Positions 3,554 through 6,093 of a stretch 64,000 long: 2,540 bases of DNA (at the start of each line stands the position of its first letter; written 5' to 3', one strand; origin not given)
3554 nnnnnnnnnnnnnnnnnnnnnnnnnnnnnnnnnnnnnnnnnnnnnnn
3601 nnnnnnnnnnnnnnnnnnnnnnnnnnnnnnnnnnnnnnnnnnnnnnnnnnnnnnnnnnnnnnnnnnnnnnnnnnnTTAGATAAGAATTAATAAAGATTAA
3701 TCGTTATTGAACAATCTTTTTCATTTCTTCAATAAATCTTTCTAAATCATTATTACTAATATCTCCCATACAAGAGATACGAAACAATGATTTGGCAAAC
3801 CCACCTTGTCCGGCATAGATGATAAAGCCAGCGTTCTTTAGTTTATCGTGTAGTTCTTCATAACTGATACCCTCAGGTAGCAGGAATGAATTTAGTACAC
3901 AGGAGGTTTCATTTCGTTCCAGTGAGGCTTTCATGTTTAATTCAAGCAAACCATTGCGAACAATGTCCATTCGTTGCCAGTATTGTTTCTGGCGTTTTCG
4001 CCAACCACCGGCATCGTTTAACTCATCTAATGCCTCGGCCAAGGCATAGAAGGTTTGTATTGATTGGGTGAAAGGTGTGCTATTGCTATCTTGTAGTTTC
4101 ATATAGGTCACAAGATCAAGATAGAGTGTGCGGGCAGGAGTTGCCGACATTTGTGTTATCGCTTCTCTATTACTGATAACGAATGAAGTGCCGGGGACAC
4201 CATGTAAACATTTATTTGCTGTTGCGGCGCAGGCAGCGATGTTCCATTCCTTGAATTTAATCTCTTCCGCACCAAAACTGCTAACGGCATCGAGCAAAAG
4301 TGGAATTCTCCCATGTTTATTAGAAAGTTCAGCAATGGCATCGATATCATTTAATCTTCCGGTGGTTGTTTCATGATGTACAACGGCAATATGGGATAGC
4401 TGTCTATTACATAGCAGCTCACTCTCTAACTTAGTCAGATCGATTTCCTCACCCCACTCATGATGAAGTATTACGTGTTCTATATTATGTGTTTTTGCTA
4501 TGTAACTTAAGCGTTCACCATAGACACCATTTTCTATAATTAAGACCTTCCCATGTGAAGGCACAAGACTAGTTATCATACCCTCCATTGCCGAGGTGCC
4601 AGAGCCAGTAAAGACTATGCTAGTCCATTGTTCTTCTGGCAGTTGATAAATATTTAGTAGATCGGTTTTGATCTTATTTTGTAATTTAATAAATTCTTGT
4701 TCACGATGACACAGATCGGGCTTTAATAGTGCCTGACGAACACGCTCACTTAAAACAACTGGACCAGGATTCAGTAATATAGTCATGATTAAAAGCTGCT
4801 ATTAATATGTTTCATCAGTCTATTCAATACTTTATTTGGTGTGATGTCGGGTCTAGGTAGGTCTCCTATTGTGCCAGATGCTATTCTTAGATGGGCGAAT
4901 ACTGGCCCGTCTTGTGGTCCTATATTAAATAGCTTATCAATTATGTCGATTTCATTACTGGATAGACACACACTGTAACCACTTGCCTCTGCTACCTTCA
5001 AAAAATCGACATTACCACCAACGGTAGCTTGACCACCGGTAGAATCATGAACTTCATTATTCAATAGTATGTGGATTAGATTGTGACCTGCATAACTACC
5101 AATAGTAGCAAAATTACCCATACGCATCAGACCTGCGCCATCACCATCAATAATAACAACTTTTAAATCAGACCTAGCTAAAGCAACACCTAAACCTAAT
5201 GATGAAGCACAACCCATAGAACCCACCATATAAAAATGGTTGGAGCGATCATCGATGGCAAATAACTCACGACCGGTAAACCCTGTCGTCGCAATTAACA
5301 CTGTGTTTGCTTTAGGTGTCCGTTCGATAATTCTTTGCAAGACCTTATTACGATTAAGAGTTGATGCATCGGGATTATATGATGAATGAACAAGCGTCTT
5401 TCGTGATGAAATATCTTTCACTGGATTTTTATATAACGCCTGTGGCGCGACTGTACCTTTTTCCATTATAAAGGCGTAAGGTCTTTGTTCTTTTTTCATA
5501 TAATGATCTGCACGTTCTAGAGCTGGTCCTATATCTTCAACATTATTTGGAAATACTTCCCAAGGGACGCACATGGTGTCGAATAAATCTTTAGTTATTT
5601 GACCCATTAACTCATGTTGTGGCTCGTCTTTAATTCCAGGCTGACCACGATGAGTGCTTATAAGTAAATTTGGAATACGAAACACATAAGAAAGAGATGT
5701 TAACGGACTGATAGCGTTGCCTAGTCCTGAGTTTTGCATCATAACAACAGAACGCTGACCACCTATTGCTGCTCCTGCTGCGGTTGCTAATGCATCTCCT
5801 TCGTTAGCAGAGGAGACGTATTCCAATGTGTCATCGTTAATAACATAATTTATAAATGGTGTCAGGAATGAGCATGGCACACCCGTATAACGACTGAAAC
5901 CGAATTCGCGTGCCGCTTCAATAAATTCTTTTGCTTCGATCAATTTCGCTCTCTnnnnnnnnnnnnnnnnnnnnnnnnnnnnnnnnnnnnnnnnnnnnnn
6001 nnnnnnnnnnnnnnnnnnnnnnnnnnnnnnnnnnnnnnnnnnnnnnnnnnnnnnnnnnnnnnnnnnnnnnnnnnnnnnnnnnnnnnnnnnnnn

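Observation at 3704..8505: Complete 2-aminoethylphosphonate biosynthesis operon with PepM-cytidylyltransferase fusion plus a second LicC-like nucleotidyltransferase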

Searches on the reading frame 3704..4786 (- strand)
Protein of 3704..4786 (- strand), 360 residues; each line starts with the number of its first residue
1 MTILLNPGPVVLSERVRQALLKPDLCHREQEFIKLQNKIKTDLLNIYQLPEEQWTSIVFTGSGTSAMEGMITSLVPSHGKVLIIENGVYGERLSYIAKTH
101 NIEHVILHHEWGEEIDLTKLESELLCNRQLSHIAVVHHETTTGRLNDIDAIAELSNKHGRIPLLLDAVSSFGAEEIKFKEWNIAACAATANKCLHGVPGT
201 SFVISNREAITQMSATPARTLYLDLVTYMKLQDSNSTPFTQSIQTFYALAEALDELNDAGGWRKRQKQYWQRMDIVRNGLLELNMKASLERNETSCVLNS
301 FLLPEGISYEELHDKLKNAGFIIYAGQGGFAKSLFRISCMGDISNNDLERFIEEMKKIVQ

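Call 4: search_protein_families(library=pfam, proteins=[window:3704-4786:-])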
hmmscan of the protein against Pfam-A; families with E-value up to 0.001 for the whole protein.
window:3704-4786:- (360 aa): 3 families
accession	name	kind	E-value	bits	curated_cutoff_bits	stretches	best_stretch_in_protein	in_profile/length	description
PF00266.25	Aminotran_5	-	4.6e-18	65.8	21.5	1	26-330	35-342/371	Aminotransferase class-V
PF00155.27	Aminotran_1_2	-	3.2e-05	23.7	19.7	1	58-353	69-359/361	Aminotransferase class I and II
PF01053.26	Cys_Met_Meta_PP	-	0.00025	20.2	27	1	56-168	69-175/381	Cys/Met metabolism PLP-dependent enzyme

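Call 5: search_protein_families(library=ncbifam, proteins=[window:3704-4786:-])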
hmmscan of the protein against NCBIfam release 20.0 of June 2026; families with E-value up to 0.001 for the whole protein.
window:3704-4786:- (360 aa): 11 families
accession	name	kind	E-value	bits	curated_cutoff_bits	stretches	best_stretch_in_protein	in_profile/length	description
TIGR03301.1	PhnW-AepZ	equivalog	1.7e-117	392.8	360.8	1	3-358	1-354/355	2-aminoethylphosphonate aminotransferase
NF010006.0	PRK13479.1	equivalog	2.1e-81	273.9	296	1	2-359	6-361/369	2-aminoethylphosphonate--pyruvate transaminase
TIGR02326.1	transamin_PhnW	equivalog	3.4e-79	266.6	400.8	1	3-358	5-359/363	2-aminoethylphosphonate--pyruvate transaminase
NF046070.1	PyrdoxPyrvTramin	equivalog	5.5e-41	140.6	600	1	3-343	7-347/369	pyridoxamine--pyruvate transaminase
NF045640.1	AspGlyoxATaseBhcA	equivalog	1e-33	116.8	650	1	6-345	9-350/395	L-aspartate--glyoxylate aminotransferase BhcA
TIGR01364.1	serC_1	equivalog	8.3e-14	51.2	443.6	1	25-296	36-294/358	phosphoserine transaminase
NF003764.0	PRK05355.1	equivalog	4.4e-13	48.9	253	1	25-327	39-323/357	3-phosphoserine/phosphohydroxythreonine transaminase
TIGR01977.1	am_tr_V_EF2568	hypoth_equivalog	5.1e-13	48.8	377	1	52-215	60-223/376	cysteine desulfurase family protein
TIGR01979.1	sufS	subfamily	3e-05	23.1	475.1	1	98-215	130-243/403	SufS family cysteine desulfurase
TIGR03402.1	FeS_nifS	equivalog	0.00013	20.9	530.75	1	52-196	57-201/379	cysteine desulfurase NifS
NF040779.1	Sec_lyase_SclA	exception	0.00042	19.3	525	1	43-208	52-214/378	selenocysteine lyase SclA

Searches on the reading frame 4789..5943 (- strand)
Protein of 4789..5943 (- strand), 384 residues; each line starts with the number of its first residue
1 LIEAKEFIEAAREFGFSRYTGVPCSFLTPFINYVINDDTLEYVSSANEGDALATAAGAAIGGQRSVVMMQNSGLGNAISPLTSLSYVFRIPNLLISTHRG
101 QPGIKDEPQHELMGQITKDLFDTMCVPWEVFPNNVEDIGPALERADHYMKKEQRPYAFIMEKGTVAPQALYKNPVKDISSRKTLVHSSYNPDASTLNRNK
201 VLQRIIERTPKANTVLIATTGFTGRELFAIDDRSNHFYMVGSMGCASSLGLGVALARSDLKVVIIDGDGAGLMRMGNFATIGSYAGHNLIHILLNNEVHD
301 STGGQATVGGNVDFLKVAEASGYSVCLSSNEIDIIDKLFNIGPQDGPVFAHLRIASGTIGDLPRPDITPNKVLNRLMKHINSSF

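Call 4: search_protein_families(library=pfam, proteins=[window:4789-5943:-])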
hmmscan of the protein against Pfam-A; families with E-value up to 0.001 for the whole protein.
window:4789-5943:- (384 aa): 2 families
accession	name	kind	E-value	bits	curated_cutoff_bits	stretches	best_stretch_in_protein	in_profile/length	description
PF02775.26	TPP_enzyme_C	-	1.3e-15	58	21.9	1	238-349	25-148/151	Thiamine pyrophosphate enzyme, C-terminal TPP binding domain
PF02776.23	TPP_enzyme_N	-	4.6e-09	36.5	26.8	1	7-112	7-110/119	Thiamine pyrophosphate enzyme, N-terminal TPP binding domain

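Call 5: search_protein_families(library=ncbifam, proteins=[window:4789-5943:-])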
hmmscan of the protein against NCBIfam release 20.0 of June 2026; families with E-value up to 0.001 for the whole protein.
window:4789-5943:- (384 aa): 29 families (the best 25 are shown)
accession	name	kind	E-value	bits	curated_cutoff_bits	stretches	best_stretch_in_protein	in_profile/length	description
TIGR03297.1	Ppyr-DeCO2ase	equivalog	1.4e-129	432.2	312.5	1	15-380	1-360/360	phosphonopyruvate decarboxylase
TIGR03846.1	sulfopy_beta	equivalog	1.7e-41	142.1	221.5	1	198-380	1-181/182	sulfopyruvate decarboxylase subunit beta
NF004813.0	PRK06163.1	equivalog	2.8e-28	99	240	1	192-378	9-194/202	hypothetical protein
TIGR03845.1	sulfopyru_alph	equivalog_domain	2e-25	89.6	147.95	1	8-161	5-156/160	sulfopyruvate decarboxylase subunit alpha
TIGR03336.1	IOR_alpha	equivalog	1.4e-09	36.9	650.9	1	16-87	23-94/595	indolepyruvate ferredoxin oxidoreductase subunit alpha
NF005485.1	PRK07092.1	equivalog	8.7e-08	31.4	493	0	8-194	8-183/523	benzoylformate decarboxylase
NF005040.0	PRK06457.1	equivalog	2.2e-07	29.6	788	0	192-291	342-447/549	pyruvate dehydrogenase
TIGR00118.1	acolac_lg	equivalog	2.6e-06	26.2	538.35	1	240-354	409-534/557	biosynthetic-type acetolactate synthase large subunit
NF006581.0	PRK09107.1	equivalog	2.9e-06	25.9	974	0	175-348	359-547/595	acetolactate synthase 3 large subunit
NF005114.0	PRK06546.1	equivalog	3.4e-06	25.8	893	0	238-297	405-463/578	pyruvate dehydrogenase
NF006524.0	PRK08978.1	equivalog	3.7e-06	25.5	738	1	180-297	336-456/548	acetolactate synthase 2 catalytic subunit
NF005470.0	PRK07064.1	equivalog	7.2e-06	25.3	495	1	212-297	378-462/552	thiamine pyrophosphate-binding protein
NF006016.1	PRK08155.1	equivalog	7.8e-06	24.6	870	1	240-355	408-533/554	acetolactate synthase large subunit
TIGR04377.1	myo_inos_iolD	equivalog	2.4e-05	23.2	715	1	192-305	387-503/616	3D-(3,5/4)-trihydroxycyclohexane-1,2-dione acylhydrolase (decyclizing)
NF006319.0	PRK08527.1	equivalog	3.6e-05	22.4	905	0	240-297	414-470/565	acetolactate synthase large subunit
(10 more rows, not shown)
